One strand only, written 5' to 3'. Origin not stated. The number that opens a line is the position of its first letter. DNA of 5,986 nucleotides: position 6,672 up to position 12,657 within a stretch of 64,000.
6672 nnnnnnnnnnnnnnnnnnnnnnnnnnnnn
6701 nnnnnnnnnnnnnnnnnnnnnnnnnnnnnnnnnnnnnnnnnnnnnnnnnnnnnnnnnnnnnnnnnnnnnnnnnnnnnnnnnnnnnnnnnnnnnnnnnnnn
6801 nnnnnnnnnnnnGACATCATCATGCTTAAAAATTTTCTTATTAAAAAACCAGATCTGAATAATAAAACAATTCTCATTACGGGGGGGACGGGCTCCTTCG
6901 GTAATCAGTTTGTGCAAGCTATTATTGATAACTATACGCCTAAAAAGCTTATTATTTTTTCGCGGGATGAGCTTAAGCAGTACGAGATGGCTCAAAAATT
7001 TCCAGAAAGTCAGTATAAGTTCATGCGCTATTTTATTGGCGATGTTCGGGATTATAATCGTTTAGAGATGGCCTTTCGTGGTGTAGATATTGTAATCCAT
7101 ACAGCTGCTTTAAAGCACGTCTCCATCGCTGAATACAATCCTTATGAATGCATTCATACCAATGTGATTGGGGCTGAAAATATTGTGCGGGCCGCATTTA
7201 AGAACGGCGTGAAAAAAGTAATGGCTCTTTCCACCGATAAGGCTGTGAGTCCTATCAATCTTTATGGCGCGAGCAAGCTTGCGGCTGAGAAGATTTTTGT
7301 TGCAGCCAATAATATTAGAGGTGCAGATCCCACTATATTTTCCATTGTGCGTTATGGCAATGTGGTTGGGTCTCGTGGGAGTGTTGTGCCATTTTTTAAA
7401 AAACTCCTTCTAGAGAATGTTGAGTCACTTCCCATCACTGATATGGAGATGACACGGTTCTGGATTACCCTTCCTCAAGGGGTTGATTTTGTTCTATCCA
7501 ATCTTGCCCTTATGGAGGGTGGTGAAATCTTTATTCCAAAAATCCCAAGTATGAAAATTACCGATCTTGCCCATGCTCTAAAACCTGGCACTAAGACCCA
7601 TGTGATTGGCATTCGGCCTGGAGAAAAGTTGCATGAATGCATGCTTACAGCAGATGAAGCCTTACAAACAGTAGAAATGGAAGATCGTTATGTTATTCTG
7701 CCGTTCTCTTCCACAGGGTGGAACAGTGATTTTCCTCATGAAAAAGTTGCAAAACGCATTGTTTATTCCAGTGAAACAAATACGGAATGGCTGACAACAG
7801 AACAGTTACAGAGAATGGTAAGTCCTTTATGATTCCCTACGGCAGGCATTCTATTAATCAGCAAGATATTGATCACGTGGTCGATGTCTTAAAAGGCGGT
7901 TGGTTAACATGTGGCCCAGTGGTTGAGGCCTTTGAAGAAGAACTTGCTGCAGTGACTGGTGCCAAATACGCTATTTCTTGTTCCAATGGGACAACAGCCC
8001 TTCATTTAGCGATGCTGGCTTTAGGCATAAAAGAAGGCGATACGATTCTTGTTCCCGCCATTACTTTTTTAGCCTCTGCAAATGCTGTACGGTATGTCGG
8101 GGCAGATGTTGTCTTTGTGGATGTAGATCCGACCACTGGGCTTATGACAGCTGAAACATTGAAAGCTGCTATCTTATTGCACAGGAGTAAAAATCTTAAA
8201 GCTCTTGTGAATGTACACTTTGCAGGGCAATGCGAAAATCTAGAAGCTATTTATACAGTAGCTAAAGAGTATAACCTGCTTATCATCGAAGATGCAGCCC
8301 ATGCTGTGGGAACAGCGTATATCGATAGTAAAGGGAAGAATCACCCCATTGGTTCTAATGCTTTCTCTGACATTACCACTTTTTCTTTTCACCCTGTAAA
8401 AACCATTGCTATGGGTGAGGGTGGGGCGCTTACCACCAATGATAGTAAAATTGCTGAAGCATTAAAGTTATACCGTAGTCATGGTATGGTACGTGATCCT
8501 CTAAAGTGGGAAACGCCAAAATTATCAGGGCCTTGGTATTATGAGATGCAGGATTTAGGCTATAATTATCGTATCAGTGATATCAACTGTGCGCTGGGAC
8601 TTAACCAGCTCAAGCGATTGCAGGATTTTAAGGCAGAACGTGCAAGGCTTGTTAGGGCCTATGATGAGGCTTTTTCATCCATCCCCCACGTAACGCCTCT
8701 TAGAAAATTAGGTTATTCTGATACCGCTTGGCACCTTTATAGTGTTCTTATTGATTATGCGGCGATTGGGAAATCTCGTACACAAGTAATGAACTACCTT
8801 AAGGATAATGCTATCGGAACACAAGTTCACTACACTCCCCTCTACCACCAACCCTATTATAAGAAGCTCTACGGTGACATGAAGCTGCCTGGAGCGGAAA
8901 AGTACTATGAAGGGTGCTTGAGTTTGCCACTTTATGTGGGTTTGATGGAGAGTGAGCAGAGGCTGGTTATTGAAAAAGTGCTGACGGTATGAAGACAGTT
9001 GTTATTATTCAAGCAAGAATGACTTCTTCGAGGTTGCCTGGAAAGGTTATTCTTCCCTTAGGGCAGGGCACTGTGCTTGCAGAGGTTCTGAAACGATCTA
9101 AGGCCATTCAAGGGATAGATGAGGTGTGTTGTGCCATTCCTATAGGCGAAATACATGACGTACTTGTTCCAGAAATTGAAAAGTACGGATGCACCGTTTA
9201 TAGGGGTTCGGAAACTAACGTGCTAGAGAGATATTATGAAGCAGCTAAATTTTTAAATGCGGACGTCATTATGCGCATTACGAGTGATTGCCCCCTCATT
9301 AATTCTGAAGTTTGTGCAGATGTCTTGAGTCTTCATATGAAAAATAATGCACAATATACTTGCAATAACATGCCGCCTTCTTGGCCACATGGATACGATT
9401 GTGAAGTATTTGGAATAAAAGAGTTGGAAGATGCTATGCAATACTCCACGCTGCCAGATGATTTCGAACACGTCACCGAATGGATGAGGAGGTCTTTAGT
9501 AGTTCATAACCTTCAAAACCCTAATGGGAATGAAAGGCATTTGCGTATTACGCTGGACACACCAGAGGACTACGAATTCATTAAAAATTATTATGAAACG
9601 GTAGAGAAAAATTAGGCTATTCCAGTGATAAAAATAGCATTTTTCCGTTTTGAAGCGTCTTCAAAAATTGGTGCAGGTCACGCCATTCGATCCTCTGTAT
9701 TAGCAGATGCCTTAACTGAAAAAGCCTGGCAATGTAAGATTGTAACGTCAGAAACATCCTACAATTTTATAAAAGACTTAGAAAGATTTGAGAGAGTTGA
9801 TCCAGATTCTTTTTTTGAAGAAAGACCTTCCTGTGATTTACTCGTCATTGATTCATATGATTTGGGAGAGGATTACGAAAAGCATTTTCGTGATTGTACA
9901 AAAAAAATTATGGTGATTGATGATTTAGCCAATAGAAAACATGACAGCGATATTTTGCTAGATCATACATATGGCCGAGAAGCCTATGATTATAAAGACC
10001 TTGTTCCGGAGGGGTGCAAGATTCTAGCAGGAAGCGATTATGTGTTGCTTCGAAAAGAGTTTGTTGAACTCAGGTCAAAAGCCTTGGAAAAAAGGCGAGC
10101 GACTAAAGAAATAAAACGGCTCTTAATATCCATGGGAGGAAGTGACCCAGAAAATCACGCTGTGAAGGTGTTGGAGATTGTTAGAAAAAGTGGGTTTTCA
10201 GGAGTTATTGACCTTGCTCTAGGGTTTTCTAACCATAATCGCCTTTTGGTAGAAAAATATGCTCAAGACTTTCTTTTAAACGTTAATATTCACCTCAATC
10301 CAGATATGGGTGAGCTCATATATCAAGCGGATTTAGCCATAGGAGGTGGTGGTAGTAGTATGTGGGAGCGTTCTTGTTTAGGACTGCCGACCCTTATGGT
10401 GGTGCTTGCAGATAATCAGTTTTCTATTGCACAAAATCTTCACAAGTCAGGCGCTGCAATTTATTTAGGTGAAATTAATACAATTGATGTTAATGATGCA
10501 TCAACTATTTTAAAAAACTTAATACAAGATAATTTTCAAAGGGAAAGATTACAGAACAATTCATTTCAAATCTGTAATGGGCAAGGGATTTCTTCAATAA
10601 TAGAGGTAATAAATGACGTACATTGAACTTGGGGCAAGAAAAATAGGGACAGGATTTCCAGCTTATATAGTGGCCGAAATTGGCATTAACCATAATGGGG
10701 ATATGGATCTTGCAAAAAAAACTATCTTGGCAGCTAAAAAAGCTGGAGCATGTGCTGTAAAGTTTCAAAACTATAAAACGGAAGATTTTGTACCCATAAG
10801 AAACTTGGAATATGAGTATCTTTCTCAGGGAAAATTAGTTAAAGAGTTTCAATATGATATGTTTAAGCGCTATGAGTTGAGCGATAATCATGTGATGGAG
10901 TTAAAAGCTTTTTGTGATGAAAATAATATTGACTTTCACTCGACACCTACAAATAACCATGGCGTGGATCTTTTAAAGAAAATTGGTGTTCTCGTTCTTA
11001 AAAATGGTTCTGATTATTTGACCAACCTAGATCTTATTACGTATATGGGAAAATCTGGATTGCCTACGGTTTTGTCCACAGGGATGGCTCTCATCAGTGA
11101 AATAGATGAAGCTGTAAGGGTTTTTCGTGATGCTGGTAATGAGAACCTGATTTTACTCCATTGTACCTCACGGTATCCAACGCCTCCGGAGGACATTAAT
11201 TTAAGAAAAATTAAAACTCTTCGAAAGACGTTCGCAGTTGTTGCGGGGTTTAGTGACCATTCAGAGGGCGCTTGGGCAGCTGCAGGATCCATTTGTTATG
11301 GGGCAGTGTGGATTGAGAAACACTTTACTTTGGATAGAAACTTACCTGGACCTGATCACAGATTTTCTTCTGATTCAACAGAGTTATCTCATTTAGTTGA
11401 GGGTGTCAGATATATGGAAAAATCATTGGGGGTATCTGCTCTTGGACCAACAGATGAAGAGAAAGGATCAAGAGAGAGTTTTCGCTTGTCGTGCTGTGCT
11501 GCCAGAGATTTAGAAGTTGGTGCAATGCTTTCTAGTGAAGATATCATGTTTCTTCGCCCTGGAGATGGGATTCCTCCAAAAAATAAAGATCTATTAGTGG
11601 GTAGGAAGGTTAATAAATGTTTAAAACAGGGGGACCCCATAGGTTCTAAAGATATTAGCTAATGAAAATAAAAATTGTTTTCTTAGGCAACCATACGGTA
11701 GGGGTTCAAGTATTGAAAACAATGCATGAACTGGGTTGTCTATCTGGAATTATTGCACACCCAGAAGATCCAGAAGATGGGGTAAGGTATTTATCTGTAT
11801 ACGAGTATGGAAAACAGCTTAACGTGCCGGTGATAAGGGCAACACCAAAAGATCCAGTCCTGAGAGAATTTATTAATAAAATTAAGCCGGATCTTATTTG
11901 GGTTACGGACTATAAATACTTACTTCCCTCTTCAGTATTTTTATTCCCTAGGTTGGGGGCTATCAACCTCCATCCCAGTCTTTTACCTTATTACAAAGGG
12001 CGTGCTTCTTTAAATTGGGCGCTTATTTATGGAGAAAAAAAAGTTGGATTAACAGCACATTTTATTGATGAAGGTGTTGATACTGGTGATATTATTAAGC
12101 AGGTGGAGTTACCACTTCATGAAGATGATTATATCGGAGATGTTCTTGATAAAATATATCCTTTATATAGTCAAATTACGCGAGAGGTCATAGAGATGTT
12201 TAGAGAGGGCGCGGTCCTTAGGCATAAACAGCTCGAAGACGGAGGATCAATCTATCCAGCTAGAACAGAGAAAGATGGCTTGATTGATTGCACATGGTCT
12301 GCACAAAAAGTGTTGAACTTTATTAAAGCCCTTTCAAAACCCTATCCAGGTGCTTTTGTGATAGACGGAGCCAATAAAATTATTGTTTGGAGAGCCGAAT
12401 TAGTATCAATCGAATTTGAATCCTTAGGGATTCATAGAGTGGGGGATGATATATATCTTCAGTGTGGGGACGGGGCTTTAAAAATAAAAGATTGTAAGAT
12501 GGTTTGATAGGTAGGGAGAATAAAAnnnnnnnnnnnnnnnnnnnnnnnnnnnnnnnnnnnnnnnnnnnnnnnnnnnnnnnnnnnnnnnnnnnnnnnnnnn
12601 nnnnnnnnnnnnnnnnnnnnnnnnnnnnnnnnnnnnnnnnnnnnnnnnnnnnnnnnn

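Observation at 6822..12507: Pseudaminic-acid pathway in which a sugar N-formyltransferase occupies the place of the PseH N-acetyltransferase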

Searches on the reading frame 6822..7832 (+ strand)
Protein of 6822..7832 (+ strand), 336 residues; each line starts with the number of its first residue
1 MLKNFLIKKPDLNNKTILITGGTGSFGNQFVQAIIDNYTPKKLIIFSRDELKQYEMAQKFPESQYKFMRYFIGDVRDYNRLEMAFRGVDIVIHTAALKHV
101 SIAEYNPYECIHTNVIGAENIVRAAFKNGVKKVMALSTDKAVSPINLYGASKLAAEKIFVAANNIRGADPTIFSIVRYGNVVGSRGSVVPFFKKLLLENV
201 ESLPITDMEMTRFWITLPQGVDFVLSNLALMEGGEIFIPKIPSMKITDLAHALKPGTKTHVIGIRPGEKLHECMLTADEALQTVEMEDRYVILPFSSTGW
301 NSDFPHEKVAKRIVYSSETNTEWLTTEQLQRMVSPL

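Call 3: search_protein_families(library=pfam, proteins=[window:6822-7832:+])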
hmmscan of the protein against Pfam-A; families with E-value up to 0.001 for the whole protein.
window:6822-7832:+ (336 aa): 10 families
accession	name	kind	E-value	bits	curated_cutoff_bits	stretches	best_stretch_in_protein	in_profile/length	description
PF02719.21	Polysacc_synt_2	-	3.4e-102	342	20.2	1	17-292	1-291/293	Polysaccharide biosynthesis protein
PF01370.27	Epimerase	-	2.1e-21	76.9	20.9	1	17-190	1-187/240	NAD dependent epimerase/dehydratase family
PF01073.25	3Beta_HSD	-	9.9e-18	64.6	22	1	18-144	1-122/280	3-beta hydroxysteroid dehydrogenase/isomerase family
PF16363.11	GDP_Man_Dehyd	-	2.7e-14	53.8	27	1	18-185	1-187/332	GDP-mannose 4,6 dehydratase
PF04321.23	RmlD_sub_bind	-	4.7e-10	39.4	27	1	16-186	2-156/287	RmlD substrate binding domain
PF05368.20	NmrA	-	3.2e-08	34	27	1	14-134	2-103/298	NmrA-like family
PF07993.18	NAD_binding_4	-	1e-07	31.8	20.1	1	19-142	1-140/258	Male sterility protein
PF13460.12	NAD_binding_10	-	1.8e-06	28.4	27.2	1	21-141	1-101/184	NAD(P)H-binding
PF00106.31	adh_short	-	3.5e-06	27.1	26.6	1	15-158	1-159/195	short chain dehydrogenase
PF08659.16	KR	-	0.00033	21.1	22.6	1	16-87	2-74/180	KR domain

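Call 4: search_protein_families(library=ncbifam, proteins=[window:6822-7832:+])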
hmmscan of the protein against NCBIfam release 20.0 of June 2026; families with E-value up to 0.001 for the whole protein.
window:6822-7832:+ (336 aa): 22 families
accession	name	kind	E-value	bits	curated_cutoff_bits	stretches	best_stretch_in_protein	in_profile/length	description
TIGR03589.1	PseB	equivalog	8.7e-149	494.8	407.75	1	12-332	2-323/324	UDP-N-acetylglucosamine 4,6-dehydratase (inverting)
TIGR04130.1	FnlA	equivalog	1.4e-74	251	730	1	13-295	3-285/337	UDP-N-acetylglucosamine 4,6-dehydratase/5-epimerase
TIGR04180.1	EDH_00030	hypoth_equivalog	6.5e-16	58.3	475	1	17-140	1-123/297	NAD-dependent 4,6-dehydratase LegB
TIGR01179.1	galE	equivalog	1.2e-13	50.6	262.3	1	17-185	2-180/332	UDP-glucose 4-epimerase GalE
TIGR01181.1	dTDP_gluc_dehyt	equivalog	2.5e-13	49.8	365.1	1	17-142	2-129/321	dTDP-glucose 4,6-dehydratase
TIGR03466.1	HpnA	hypoth_equivalog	2.2e-11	43.2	367.65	1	16-141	2-116/327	hopanoid-associated sugar epimerase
NF041293.1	G6PDh_Azf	equivalog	1.7e-10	40.7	400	1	14-143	2-120/252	NAD-dependent glucose-6-phosphate dehydrogenase Azf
TIGR01214.1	rmlD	equivalog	2.5e-10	40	224.05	1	16-187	1-156/285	dTDP-4-dehydrorhamnose reductase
NF052578.1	StrlDmthSdmBMthl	equivalog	4.8e-10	39.7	600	1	16-152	2-126/328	sterol demethylase protein SdmB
TIGR02622.1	CDP_4_6_dhtase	equivalog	1.2e-09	37.8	278.45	1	13-141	3-132/352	CDP-glucose 4,6-dehydratase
TIGR02197.1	heptose_epim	equivalog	1.3e-08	34.4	274.6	1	17-185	1-174/316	ADP-glyceromanno-heptose 6-epimerase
NF042422.1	oxyalk_red_OleD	equivalog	2e-08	34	580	1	17-139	3-111/329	2-alkyl-3-oxoalkanoate reductase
NF007956.0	PRK10675.1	subfamily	2.7e-08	33.3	394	1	17-184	3-183/338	UDP-glucose 4-epimerase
TIGR01746.1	Thioester-redct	subfamily_domain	1.1e-07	31.4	213.35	1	16-183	1-197/371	thioester reductase domain-containing protein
NF042423.1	oxyalk_red_Shew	equivalog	2.3e-07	30.2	580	1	15-139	9-119/331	2-alkyl-3-oxoalkanoate reductase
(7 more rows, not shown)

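Call 23: list_cluster_members(proteins=[P0001, window:6822-7832:+, window:39166-41865:+, window:42068-43702:+, window:36506-38851:-])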
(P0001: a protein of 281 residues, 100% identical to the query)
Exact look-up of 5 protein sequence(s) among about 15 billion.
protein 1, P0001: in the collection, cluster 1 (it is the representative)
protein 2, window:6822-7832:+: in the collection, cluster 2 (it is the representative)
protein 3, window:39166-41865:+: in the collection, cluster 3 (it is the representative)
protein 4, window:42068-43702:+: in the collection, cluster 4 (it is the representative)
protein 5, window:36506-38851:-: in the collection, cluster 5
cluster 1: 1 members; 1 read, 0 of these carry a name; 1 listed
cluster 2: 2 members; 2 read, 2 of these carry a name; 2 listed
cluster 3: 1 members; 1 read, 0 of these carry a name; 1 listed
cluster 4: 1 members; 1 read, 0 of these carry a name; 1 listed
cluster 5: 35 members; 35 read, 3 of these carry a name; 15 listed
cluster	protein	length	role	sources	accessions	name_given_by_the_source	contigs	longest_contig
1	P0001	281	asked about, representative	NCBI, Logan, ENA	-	-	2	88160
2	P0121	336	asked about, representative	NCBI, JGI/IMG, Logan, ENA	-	UDP-N-acetylglucosamine 4,6-dehydratase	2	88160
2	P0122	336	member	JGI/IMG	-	UDP-N-acetylglucosamine 4,6-dehydratase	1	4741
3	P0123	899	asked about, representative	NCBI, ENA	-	-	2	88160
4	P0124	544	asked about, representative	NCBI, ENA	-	-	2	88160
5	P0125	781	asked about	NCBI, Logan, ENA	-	-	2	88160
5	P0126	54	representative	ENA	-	-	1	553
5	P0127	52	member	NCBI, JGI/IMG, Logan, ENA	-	hypothetical protein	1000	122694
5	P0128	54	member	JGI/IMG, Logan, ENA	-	hypothetical protein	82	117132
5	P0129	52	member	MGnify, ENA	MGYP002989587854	FL=1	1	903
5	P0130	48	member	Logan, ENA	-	-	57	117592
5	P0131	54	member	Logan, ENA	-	-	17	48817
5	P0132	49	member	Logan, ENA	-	-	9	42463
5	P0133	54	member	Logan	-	-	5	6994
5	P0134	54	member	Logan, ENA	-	-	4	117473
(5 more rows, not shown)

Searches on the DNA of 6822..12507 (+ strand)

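Call 8: search_dna_similar(query=window:6822-12507:+, collection=plasmids, mode=near, max_rows=5)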
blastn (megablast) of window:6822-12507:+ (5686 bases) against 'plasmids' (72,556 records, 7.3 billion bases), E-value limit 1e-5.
No match.

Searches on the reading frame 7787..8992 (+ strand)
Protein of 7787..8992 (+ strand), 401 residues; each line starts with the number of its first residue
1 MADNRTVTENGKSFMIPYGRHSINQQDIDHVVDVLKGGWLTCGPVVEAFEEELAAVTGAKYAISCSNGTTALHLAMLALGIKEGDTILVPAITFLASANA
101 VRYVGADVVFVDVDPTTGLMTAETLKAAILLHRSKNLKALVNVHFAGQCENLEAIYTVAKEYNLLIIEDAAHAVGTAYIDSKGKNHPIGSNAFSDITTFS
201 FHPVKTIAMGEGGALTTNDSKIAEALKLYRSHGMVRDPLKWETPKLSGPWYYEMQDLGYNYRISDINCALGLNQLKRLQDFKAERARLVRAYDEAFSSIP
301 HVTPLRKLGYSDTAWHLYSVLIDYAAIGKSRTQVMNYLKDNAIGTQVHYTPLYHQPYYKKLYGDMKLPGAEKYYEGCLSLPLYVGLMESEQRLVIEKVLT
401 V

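Call 3: search_protein_families(library=pfam, proteins=[window:7787-8992:+])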
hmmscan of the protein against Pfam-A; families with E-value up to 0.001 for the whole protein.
window:7787-8992:+ (401 aa): 6 families
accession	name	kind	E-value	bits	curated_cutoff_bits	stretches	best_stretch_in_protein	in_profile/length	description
PF01041.23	DegT_DnrJ_EryC1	-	1.4e-111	373.6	19.8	1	23-398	3-359/360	DegT/DnrJ/EryC1/StrS aminotransferase family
PF00155.27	Aminotran_1_2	-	3.1e-10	40.2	19.7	1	46-176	42-192/361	Aminotransferase class I and II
PF01212.27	Beta_elim_lyase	-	1.3e-08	35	27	1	44-233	32-227/288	Beta-eliminating lyase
PF00266.25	Aminotran_5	-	7.3e-08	32.2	21.5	1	46-182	45-188/371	Aminotransferase class-V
PF01053.26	Cys_Met_Meta_PP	-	0.00014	20.9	27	1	44-171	52-175/381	Cys/Met metabolism PLP-dependent enzyme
PF01276.26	OKR_DC_1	-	0.00099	18.4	27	0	43-202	66-239/417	Orn/Lys/Arg decarboxylase, major domain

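Call 4: search_protein_families(library=ncbifam, proteins=[window:7787-8992:+])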
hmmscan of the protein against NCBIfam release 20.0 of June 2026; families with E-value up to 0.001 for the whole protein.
window:7787-8992:+ (401 aa): 18 families
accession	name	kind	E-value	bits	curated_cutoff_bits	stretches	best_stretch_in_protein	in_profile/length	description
TIGR03588.1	PseC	equivalog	8.7e-146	485.7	423.5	1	15-400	1-378/380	UDP-4-amino-4,6-dideoxy-N-acetyl-beta-L-altrosamine transaminase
NF008658.2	PRK11658.1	equivalog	8.3e-84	281.4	631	1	15-397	4-372/379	UDP-4-amino-4-deoxy-L-arabinose aminotransferase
TIGR04181.1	NHT_00031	hypoth_equivalog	1.8e-71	240.9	420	1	22-381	7-357/359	LegC family aminotransferase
NF008687.0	PRK11706.1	equivalog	9.9e-59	199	375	1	15-400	1-372/375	dTDP-4-amino-4,6-dideoxygalactose transaminase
TIGR04427.1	PLP_DesI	equivalog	7.2e-51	173.5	650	1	33-392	40-373/390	dTDP-4-dehydro-6-deoxyglucose aminotransferase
TIGR02379.1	ECA_wecE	subfamily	3.3e-47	161.1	434.85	1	15-399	1-372/376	dTDP-4-amino-4,6-dideoxy-D-glucose transaminase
NF011936.0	PRK15407.1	equivalog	7.6e-47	160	423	2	15-233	36-251/440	lipopolysaccharide biosynthesis protein RfbH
NF005588.0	PRK07309.1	equivalog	6.1e-08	31.9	576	1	68-173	100-209/391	pyridoxal phosphate-dependent aminotransferase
TIGR00858.1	bioF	equivalog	2.7e-05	23.1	426.45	1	45-226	67-241/365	8-amino-7-oxononanoate synthase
TIGR01325.1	O_suc_HS_sulf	equivalog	5.1e-05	22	510.05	1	43-119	53-132/380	O-succinylhomoserine sulfhydrylase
NF005871.0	PRK07811.1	equivalog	6.8e-05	21.6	513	1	41-228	58-233/389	cystathionine gamma-synthase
TIGR01977.1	am_tr_V_EF2568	hypoth_equivalog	0.00024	20.3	377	1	63-184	66-188/376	cysteine desulfurase family protein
NF005026.0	PRK06434.1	equivalog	0.00033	19.6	634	1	43-114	63-137/385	cystathionine gamma-lyase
NF006003.0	PRK08133.1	equivalog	0.00037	19.3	522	1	43-113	65-138/396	O-succinylhomoserine sulfhydrylase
NF004608.1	PRK05937.1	equivalog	0.00039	19.3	399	1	140-214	146-217/366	8-amino-7-oxononanoate synthase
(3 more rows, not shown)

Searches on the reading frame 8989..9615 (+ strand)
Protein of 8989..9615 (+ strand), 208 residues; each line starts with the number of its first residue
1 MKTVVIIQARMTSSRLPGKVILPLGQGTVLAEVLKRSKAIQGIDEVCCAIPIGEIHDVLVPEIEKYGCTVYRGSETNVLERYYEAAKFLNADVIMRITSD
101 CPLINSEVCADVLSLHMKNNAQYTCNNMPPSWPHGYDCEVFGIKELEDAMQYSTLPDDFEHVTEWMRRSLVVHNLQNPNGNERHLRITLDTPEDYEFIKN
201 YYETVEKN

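Call 3: search_protein_families(library=pfam, proteins=[window:8989-9615:+])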
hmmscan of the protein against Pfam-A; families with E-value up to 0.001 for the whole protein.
window:8989-9615:+ (208 aa): 1 family
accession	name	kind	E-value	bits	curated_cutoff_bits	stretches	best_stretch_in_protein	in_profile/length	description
PF02348.25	CTP_transf_3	-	1.1e-21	78.1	22.6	1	4-164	1-134/217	Cytidylyltransferase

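Call 4: search_protein_families(library=ncbifam, proteins=[window:8989-9615:+])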
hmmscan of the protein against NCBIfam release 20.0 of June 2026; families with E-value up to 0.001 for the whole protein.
window:8989-9615:+ (208 aa): 5 families
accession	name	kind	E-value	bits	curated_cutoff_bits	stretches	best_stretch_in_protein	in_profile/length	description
NF009905.0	PRK13368.1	subfamily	1.2e-16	60.8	255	1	1-128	1-125/243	3-deoxy-manno-octulosonate cytidylyltransferase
NF003952.0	PRK05450.1-5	subfamily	6.6e-14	51.6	193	1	1-121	1-121/250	3-deoxy-manno-octulosonate cytidylyltransferase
NF003950.0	PRK05450.1-3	subfamily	3e-10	39.9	234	1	1-119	1-120/248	3-deoxy-manno-octulosonate cytidylyltransferase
NF003948.0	PRK05450.1-1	equivalog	5.7e-09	35.5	281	1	1-115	4-119/248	3-deoxy-manno-octulosonate cytidylyltransferase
TIGR00466.1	kdsB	equivalog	3e-08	33.4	155.2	1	1-123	1-123/241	3-deoxy-manno-octulosonate cytidylyltransferase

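Call 46: search_solved_structures(query=window:8989-9615:+, max_evalue=0.001)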
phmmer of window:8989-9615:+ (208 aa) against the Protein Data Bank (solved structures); distinct sequences matched with E-value up to 0.001: 6.
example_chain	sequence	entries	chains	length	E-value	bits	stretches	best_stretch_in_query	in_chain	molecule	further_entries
6oew_A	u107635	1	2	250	2.6e-32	114.9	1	1-200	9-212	Cytidylyltransferase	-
4fcu_A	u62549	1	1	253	6.3e-07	32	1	5-116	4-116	3-deoxy-manno-octulosonate cytidylyltransferase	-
3pol_A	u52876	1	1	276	7.4e-07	31.8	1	5-116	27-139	3-deoxy-manno-octulosonate cytidylyltransferase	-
1gq9_A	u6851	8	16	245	7.8e-05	25.1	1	2-107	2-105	3-DEOXY-MANNO-OCTULOSONATE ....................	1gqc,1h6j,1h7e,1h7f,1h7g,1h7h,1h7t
1vh1_A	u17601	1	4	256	0.00078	21.9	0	2-112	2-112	3-deoxy-manno-octulosonate cytidylyltransferase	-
3k8d_A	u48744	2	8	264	0.00089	21.7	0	2-112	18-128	3-deoxy-manno-octulosonate cytidylyltransferase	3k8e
